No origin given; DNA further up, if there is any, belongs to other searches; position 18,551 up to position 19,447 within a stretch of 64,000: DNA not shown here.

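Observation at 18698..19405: LexA-family autoproteolytic repressor transcribed divergently from the R-M/CBASS operon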

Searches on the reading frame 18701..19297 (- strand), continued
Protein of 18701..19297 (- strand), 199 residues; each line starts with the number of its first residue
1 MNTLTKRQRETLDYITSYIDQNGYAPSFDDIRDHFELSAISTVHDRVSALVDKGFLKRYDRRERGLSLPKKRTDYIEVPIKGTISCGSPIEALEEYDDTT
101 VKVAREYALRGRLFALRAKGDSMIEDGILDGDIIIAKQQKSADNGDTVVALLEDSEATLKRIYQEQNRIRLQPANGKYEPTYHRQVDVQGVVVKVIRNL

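Call 80: search_dna_similar(query=window:18701-19297:-, collection=phages, mode=protein, max_rows=15, max_evalue=1e-10)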
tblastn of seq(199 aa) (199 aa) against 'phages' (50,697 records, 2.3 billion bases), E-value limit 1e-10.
Records with a match: 18; places in all: 18; records where one place covers at least 80% of the query: 14.
Best place of each record, by identity: <60% 18.
By first word of the organism name: Bacteriophage 7; Listeria 5; Deep-sea 2; Staphylococcus 1; Enterococcus 1; Geobacillus 1; Clostridium 1.
By host as written in the record: - 9; Listeria monocytogenes 5; Staphylococcus aureus 1; Enterococcus faecalis 1; Geobacillus thermodenitrificans 1; [Clostridium] innocuum 1.
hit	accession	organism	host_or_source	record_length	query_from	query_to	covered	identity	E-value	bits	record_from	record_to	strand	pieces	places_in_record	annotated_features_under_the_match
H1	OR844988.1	Staphylococcus phage SA 1306 Kay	Staphylococcus aureus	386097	1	182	91%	40.1%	4e-28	115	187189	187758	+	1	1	record has no annotation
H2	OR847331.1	Listeria phage LM 4-11-1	Listeria monocytogenes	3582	7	180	87%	40.2%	1e-27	114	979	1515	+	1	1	record has no annotation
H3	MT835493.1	Bacteriophage sp.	human fecal samples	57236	12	182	86%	39.5%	2e-20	94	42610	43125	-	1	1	record has no annotation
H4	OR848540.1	Listeria phage LM 4-14-1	Listeria monocytogenes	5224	4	180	89%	37.5%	2e-24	105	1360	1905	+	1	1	record has no annotation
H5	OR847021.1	Listeria phage LM 4-11-1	Listeria monocytogenes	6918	4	180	89%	37.5%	2e-24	105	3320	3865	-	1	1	record has no annotation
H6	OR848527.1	Listeria phage LM 4-14-1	Listeria monocytogenes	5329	4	180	89%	36.8%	1e-24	105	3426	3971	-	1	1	record has no annotation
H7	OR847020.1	Listeria phage LM 4-11-1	Listeria monocytogenes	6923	4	180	89%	36.8%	1e-24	105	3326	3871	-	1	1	record has no annotation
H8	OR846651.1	Enterococcus phage Efs 1-1-1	Enterococcus faecalis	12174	7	180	87%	36.9%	6e-22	98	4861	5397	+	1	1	record has no annotation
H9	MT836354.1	Bacteriophage sp.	human fecal samples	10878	3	184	91%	34.9%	2e-14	77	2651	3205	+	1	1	record has no annotation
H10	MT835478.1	Bacteriophage sp.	human fecal samples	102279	4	185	91%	34.8%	6e-23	100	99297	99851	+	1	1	record has no annotation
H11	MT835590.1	Bacteriophage sp.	human fecal samples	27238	1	180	90%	35.0%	1e-18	89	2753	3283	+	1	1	record has no annotation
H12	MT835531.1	Bacteriophage sp.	human fecal samples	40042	4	180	89%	35.5%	5e-20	93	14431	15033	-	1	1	record has no annotation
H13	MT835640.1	Bacteriophage sp.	human fecal samples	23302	4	180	89%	32.5%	3e-17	85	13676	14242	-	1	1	record has no annotation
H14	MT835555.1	Bacteriophage sp.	human fecal samples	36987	2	180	90%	31.2%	5e-19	90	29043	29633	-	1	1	record has no annotation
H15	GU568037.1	Deep-sea thermophilic phage D6E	-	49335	35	180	73%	34.9%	2e-11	68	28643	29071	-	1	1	transcriptional regulator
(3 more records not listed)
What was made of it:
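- Closest known: S24 prophage repressors. Different: Only 18 of 50,697 reference phage records hold anything similar, at 40% identity or less (call 80).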

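Call 86: search_protein_families(library=pfam, proteins=[L007:10040-10846:+, L007:11026-11286:+, L007:11722-11988:+, L007:12106-13782:+, L007:13789-14031:+, L007:14797-15183:+, L055:9067-9759:-, L055:9766-9981:-], max_evalue=0.01)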
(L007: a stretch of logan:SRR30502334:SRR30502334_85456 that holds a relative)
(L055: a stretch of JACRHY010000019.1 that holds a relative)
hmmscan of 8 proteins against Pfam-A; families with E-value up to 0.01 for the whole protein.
L007:10040-10846:+ (269 aa): 0 families

L007:11026-11286:+ (87 aa): 0 families

L007:11722-11988:+ (89 aa): 0 families

L007:12106-13782:+ (559 aa): 0 families

L007:13789-14031:+ (81 aa): 0 families

L007:14797-15183:+ (129 aa): 0 families

L055:9067-9759:- (231 aa): 1 family
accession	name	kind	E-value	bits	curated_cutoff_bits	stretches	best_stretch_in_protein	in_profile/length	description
PF09573.16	RE_TaqI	-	2.6e-37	128.9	26.1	1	4-215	2-218/229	TaqI restriction endonuclease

L055:9766-9981:- (72 aa): 6 families
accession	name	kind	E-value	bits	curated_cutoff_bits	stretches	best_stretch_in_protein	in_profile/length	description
PF01381.28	HTH_3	-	9.8e-16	58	23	1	17-71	1-55/55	Helix-turn-helix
PF13560.12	HTH_31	-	6.8e-10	39.6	27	1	15-64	4-54/64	Helix-turn-helix domain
PF12844.13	HTH_19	-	1.3e-09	38.3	30.2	1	15-71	2-58/64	Helix-turn-helix domain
PF13413.12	HTH_25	-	0.00046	20.4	24.6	1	16-48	1-33/62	Helix-turn-helix domain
PF04545.22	Sigma70_r4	-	0.00072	19.5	24.1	1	18-47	17-42/50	Sigma-70, region 4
PF00157.23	Pou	-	0.0046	17.3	27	0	8-37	4-33/72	Pou domain - N-terminal to homeobox domain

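Call 92: search_protein_families(library=pfam, proteins=[L015:10714-11196:+, L015:11211-11732:+, L015:11834-14362:+, L017:3073-4995:+, L017:4991-5728:+, L019:3181-5013:+, L020:12960-15215:+, L035:10611-12194:+, L063:11595-13403:+, L030:2439-4955:+], max_evalue=0.0001)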
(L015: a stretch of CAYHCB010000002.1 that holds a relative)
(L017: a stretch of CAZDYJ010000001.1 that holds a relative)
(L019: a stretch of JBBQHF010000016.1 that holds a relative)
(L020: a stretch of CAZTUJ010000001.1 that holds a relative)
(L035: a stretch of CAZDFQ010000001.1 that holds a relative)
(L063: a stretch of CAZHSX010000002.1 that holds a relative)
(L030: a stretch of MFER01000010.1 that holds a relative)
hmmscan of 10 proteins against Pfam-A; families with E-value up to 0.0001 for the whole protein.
L015:10714-11196:+ (161 aa): 1 family
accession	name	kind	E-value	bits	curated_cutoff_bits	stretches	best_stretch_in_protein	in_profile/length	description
PF01475.25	FUR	-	2.6e-18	66.7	23.1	1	46-149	2-107/121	Ferric uptake regulator family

L015:11211-11732:+ (174 aa): 2 families
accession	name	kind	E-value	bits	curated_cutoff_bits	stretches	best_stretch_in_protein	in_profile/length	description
PF00578.27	AhpC-TSA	-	3.1e-36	124.5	26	1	4-133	1-124/124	AhpC/TSA family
PF08534.16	Redoxin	-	1.6e-16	60.9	26.6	1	6-139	4-137/148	Redoxin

L015:11834-14362:+ (843 aa): 5 families
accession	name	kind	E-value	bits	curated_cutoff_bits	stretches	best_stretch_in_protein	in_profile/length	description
PF00122.25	E1-E2_ATPase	-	1.8e-45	155.2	28.1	1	120-299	4-181/181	E1-E2 ATPase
PF00689.26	Cation_ATPase_C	-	5.7e-23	82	27.3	1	667-829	2-174/175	Cation transporting ATPase, C-terminus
PF00690.31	Cation_ATPase_N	-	2.9e-14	52.9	20.4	1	15-78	5-69/69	Cation transporter/ATPase, N-terminus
PF00702.32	Hydrolase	-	1.2e-12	49.1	26.4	1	315-597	1-191/191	haloacid dehalogenase-like hydrolase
PF13246.12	Cation_ATPase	-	1.2e-07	32.1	21.7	1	378-423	44-91/91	Cation transport ATPase (P-type)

L017:3073-4995:+ (641 aa): 2 families
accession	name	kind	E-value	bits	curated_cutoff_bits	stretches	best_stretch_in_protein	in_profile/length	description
PF13437.12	HlyD_3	-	3.7e-13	50.6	22.2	1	452-546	2-96/106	HlyD family secretion protein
PF16576.10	HlyD_D23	-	1.1e-11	44.9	30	1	386-529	55-187/214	Barrel-sandwich domain of CusB or HlyD membrane-fusion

L017:4991-5728:+ (246 aa): 3 families
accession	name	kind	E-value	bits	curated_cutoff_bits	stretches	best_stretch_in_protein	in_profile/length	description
PF00005.33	ABC_tran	-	7.5e-34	117.7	25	1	31-178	1-136/137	ABC transporter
PF02463.25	SMC_N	-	4.5e-07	30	40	1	42-224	25-213/220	RecF/RecN/SMC N terminal domain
PF13304.12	AAA_21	-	2e-05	25.2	27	0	44-99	2-60/304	AAA domain, putative AbiEii toxin, Type IV TA system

L019:3181-5013:+ (611 aa): 5 families
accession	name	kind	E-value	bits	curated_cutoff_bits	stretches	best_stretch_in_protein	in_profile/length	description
PF00271.37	Helicase_C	-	6.7e-21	75.1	23.5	1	451-554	11-109/110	Helicase conserved C-terminal domain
PF17757.6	UvrB_inter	-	3.5e-20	72.3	22.9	1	160-248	2-91/91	UvrB interaction domain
PF12344.14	UvrB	-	1.4e-18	66.9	27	1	561-602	1-42/43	Ultra-violet resistance protein B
PF04851.21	ResIII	-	5.8e-11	43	22.5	1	16-85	7-81/164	Type III restriction enzyme, res subunit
PF00270.35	DEAD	-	8.2e-07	29.3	26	1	17-83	4-71/167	DEAD/DEAH box helicase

L020:12960-15215:+ (752 aa): 2 families
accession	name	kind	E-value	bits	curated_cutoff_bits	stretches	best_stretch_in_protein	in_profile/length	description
PF04932.20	Wzy_C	-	2.7e-15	56.9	31.7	1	188-343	2-149/149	O-Antigen ligase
PF07719.23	TPR_2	-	2.7e-06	27.5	27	0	596-627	3-34/34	Tetratricopeptide repeat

L035:10611-12194:+ (528 aa): 1 family
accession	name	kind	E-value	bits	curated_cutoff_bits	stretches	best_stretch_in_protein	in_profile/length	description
PF01555.25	N6_N4_Mtase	-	1.1e-14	55.4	26.7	1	55-161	119-213/221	DNA methylase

L063:11595-13403:+ (603 aa): 3 families
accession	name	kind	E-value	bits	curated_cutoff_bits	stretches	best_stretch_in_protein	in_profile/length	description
PF02518.31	HATPase_c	-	2.3e-25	89.6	26.4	1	492-601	2-109/111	Histidine kinase-, DNA gyrase B-, and HSP90-like ATPase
PF00672.30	HAMP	-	2.6e-12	47.3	25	1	322-372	2-52/53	HAMP domain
PF00512.31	HisKA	-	8.6e-09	35.8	26.9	1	379-444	3-65/66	His Kinase A (phospho-acceptor) domain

L030:2439-4955:+ (839 aa): 3 families
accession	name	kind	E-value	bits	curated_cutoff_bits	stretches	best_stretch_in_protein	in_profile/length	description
PF00145.23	DNA_methylase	-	1.1e-39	137.2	22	1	8-338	1-295/324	C-5 cytosine-specific DNA methylase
PF07669.17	Eco57I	-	4.3e-18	66.4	25.3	1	501-632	6-169/171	Eco57I restriction-modification methylase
PF02384.22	N6_Mtase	-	7.9e-07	29.1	20.4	1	445-650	26-234/311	N-6 DNA Methylase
